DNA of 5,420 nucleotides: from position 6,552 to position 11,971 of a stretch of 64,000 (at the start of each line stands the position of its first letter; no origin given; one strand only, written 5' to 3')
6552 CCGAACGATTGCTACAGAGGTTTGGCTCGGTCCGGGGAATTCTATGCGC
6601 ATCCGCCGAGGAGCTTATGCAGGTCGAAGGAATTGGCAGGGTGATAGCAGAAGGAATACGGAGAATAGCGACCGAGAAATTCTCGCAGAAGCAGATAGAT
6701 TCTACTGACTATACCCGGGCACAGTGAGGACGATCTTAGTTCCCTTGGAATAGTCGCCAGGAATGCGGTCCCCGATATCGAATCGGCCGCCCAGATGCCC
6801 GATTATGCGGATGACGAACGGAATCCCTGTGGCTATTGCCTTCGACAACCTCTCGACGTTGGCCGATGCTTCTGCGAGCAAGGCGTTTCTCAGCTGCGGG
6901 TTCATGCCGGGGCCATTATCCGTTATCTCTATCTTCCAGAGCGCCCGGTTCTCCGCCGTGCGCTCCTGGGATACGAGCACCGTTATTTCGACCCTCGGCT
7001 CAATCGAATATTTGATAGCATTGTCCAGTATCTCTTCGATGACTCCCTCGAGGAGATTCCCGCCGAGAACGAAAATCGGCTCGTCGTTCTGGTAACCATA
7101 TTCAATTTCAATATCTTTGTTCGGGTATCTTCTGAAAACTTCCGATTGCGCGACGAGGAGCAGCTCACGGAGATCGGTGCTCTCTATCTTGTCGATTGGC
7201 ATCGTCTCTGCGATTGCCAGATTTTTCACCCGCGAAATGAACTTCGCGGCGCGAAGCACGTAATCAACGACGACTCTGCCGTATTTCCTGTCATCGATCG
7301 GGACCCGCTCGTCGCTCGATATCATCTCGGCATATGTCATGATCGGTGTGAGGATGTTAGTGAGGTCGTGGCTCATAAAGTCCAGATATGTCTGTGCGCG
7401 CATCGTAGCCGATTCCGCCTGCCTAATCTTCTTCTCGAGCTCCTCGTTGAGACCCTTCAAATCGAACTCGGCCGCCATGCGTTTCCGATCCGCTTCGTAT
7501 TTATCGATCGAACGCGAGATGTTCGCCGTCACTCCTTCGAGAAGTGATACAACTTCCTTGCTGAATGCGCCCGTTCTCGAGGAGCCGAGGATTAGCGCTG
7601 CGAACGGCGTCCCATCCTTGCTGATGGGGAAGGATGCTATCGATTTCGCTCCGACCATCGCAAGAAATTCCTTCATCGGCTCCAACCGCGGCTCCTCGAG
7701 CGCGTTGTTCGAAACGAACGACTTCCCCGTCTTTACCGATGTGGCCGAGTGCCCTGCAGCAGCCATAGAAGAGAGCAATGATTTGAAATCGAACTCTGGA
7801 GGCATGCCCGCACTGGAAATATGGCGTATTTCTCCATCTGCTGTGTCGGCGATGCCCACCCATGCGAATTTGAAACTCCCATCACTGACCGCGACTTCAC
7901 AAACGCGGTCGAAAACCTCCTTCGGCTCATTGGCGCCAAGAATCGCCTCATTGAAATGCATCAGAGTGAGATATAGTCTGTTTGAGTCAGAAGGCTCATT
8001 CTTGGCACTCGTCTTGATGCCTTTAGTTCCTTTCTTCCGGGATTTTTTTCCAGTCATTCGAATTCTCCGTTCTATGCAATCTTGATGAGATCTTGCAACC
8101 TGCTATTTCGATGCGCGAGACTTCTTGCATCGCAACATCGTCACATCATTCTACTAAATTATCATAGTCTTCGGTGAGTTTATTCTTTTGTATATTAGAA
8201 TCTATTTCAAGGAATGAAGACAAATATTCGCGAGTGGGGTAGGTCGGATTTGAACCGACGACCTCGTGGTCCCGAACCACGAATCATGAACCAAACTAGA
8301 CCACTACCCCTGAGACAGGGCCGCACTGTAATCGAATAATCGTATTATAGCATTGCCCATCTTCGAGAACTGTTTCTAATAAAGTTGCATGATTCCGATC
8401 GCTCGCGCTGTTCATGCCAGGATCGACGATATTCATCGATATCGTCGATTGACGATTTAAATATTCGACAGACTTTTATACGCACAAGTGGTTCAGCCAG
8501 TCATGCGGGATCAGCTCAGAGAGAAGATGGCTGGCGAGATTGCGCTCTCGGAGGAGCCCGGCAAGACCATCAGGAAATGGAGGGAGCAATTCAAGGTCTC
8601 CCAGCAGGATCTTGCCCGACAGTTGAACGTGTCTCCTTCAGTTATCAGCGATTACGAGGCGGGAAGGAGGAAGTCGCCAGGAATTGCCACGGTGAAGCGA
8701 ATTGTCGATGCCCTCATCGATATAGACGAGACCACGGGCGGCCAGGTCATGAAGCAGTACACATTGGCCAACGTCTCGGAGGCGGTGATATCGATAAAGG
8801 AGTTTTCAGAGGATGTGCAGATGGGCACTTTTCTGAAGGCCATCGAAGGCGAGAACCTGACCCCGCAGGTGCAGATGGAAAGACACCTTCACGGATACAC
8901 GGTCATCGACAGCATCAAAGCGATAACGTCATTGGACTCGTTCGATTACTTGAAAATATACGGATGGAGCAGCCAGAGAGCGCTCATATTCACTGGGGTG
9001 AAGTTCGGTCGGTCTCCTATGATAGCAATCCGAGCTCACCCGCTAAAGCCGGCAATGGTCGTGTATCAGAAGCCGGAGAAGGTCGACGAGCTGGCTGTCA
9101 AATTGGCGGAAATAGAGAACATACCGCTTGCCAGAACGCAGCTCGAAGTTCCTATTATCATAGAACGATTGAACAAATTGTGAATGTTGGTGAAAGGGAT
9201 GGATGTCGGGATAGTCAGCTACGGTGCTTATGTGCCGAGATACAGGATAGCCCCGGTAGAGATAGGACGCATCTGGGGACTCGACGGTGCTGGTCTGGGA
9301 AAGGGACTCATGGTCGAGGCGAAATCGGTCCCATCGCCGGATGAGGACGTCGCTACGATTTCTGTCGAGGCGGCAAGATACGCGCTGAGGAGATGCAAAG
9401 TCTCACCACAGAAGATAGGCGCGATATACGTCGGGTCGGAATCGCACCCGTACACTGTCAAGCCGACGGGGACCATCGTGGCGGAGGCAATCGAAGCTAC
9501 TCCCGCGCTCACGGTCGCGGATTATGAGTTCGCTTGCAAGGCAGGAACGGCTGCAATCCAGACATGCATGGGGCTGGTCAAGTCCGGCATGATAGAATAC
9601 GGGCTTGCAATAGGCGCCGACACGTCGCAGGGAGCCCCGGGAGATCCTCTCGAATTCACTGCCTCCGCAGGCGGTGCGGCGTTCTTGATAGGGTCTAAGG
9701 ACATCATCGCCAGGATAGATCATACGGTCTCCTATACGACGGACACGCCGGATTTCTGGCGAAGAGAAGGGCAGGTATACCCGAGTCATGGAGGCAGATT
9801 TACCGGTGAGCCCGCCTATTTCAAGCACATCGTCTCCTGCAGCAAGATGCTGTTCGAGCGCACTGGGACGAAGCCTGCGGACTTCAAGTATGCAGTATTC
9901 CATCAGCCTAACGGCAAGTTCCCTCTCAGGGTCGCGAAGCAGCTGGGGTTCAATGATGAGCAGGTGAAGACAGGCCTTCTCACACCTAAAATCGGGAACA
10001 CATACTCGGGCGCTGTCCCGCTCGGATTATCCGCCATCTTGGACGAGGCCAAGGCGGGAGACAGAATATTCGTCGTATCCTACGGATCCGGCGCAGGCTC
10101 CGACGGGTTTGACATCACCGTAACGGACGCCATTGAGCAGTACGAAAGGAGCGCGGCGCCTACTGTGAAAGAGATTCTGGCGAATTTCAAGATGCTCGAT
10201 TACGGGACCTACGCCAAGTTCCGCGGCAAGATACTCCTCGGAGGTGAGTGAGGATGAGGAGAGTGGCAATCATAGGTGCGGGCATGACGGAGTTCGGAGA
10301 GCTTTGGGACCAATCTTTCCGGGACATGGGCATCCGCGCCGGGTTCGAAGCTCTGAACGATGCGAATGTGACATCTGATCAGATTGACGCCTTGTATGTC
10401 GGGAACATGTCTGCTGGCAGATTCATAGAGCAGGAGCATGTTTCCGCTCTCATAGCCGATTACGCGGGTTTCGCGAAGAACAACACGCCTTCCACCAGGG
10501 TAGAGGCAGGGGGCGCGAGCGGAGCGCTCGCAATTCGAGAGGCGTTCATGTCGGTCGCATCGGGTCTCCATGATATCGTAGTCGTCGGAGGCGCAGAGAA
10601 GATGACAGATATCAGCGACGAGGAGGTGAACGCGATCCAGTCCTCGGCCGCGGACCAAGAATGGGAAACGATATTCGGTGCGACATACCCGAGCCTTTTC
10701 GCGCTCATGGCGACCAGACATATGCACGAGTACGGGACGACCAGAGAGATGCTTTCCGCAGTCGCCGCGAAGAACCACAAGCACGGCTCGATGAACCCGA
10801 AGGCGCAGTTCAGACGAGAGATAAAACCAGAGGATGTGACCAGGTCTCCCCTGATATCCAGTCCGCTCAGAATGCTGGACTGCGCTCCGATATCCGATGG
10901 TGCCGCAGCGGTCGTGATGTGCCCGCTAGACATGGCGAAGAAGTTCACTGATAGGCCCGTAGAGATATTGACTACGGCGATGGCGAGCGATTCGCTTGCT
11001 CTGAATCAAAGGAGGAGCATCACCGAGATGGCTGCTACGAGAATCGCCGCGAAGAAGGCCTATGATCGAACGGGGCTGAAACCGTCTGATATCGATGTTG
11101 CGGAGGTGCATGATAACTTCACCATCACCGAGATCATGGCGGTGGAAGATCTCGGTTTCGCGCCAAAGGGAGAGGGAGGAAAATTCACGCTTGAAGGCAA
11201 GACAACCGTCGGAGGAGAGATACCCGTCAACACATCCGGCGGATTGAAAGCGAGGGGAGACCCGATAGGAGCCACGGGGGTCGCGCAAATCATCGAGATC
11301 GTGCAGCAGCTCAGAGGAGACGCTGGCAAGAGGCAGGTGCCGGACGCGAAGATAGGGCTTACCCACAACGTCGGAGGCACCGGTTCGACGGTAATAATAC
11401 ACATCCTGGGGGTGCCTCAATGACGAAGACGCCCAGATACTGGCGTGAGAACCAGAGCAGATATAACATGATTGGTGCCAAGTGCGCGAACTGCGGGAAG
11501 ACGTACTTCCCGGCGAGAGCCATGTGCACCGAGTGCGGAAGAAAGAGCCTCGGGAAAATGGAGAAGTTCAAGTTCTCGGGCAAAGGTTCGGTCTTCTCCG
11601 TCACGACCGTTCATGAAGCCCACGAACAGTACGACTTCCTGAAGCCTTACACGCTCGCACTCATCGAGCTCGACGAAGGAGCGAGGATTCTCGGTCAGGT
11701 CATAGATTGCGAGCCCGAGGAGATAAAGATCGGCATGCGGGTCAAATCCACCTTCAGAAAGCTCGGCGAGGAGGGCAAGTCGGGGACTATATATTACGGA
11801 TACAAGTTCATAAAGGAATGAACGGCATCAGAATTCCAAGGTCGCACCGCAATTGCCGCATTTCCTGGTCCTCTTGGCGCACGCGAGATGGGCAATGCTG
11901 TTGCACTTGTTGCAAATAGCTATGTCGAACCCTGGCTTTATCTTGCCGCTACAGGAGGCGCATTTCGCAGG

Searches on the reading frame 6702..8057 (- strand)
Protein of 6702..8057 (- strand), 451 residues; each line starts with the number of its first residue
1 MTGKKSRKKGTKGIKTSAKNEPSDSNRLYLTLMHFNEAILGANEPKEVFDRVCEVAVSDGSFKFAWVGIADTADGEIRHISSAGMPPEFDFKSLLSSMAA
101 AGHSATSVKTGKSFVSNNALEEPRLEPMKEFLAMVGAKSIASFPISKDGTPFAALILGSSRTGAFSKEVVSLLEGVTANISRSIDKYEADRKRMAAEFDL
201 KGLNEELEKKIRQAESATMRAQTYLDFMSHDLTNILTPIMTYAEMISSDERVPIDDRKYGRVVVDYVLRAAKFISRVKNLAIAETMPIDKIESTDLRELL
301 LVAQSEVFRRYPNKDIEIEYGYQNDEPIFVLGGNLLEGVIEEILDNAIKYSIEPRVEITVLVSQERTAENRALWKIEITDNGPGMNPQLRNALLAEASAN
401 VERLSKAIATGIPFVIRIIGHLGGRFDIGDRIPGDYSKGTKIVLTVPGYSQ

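Call 40: search_protein_families(library=pfam, proteins=[window:6702-8057:-], max_evalue=0.00001)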
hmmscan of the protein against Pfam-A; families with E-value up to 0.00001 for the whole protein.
window:6702-8057:- (451 aa): 3 families
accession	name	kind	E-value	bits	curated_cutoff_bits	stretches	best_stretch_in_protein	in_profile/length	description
PF13185.12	GAF_2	-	3.6e-14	53.6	28.6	1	44-185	3-136/136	GAF domain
PF02518.31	HATPase_c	-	1.3e-09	38.9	26.4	1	336-447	6-108/111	Histidine kinase-, DNA gyrase B-, and HSP90-like ATPase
PF01590.32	GAF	-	4.5e-06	27.7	22.4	1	47-184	4-133/133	GAF domain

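Call 71: find_encoding_contigs(protein=window:6702-8057:-, flank=10000, max_places=3)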
Protein window:6702-8057:- (451 aa): no gene with exactly this product is on record in the collection.

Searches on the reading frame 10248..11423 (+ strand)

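Call 40: search_protein_families(library=pfam, proteins=[window:10248-11423:+], max_evalue=0.00001)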
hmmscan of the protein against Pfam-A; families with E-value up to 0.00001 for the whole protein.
window:10248-11423:+ (391 aa): 3 families
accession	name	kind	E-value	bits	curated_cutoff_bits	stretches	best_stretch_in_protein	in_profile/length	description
PF22691.2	Thiolase_C_1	-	2.1e-51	173.9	28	1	245-388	2-143/144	Thiolase C-terminal domain-like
PF00108.29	Thiolase_N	-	4.6e-31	108.6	26.4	1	6-226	1-258/260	Thiolase, N-terminal domain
PF02803.24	Thiolase_C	-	1.1e-10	41.7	27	1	265-370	25-112/123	Thiolase, C-terminal domain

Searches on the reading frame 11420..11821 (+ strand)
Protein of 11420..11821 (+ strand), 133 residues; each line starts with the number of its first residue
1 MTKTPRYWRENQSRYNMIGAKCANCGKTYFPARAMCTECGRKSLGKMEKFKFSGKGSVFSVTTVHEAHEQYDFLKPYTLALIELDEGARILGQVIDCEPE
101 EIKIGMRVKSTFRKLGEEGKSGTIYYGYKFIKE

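Call 40: search_protein_families(library=pfam, proteins=[window:11420-11821:+], max_evalue=0.00001)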
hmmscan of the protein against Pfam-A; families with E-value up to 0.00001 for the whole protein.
window:11420-11821:+ (133 aa): 2 families
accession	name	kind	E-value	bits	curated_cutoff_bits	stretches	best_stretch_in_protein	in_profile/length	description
PF01796.24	OB_ChsH2_C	-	2.2e-20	72.8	27.1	1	52-113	4-65/65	ChsH2, C-terminal OB-fold domain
PF12172.15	zf-ChsH2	-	3.3e-09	36.8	23.2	1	18-44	10-36/37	ChsH2, rubredoxin-like zinc ribbon domain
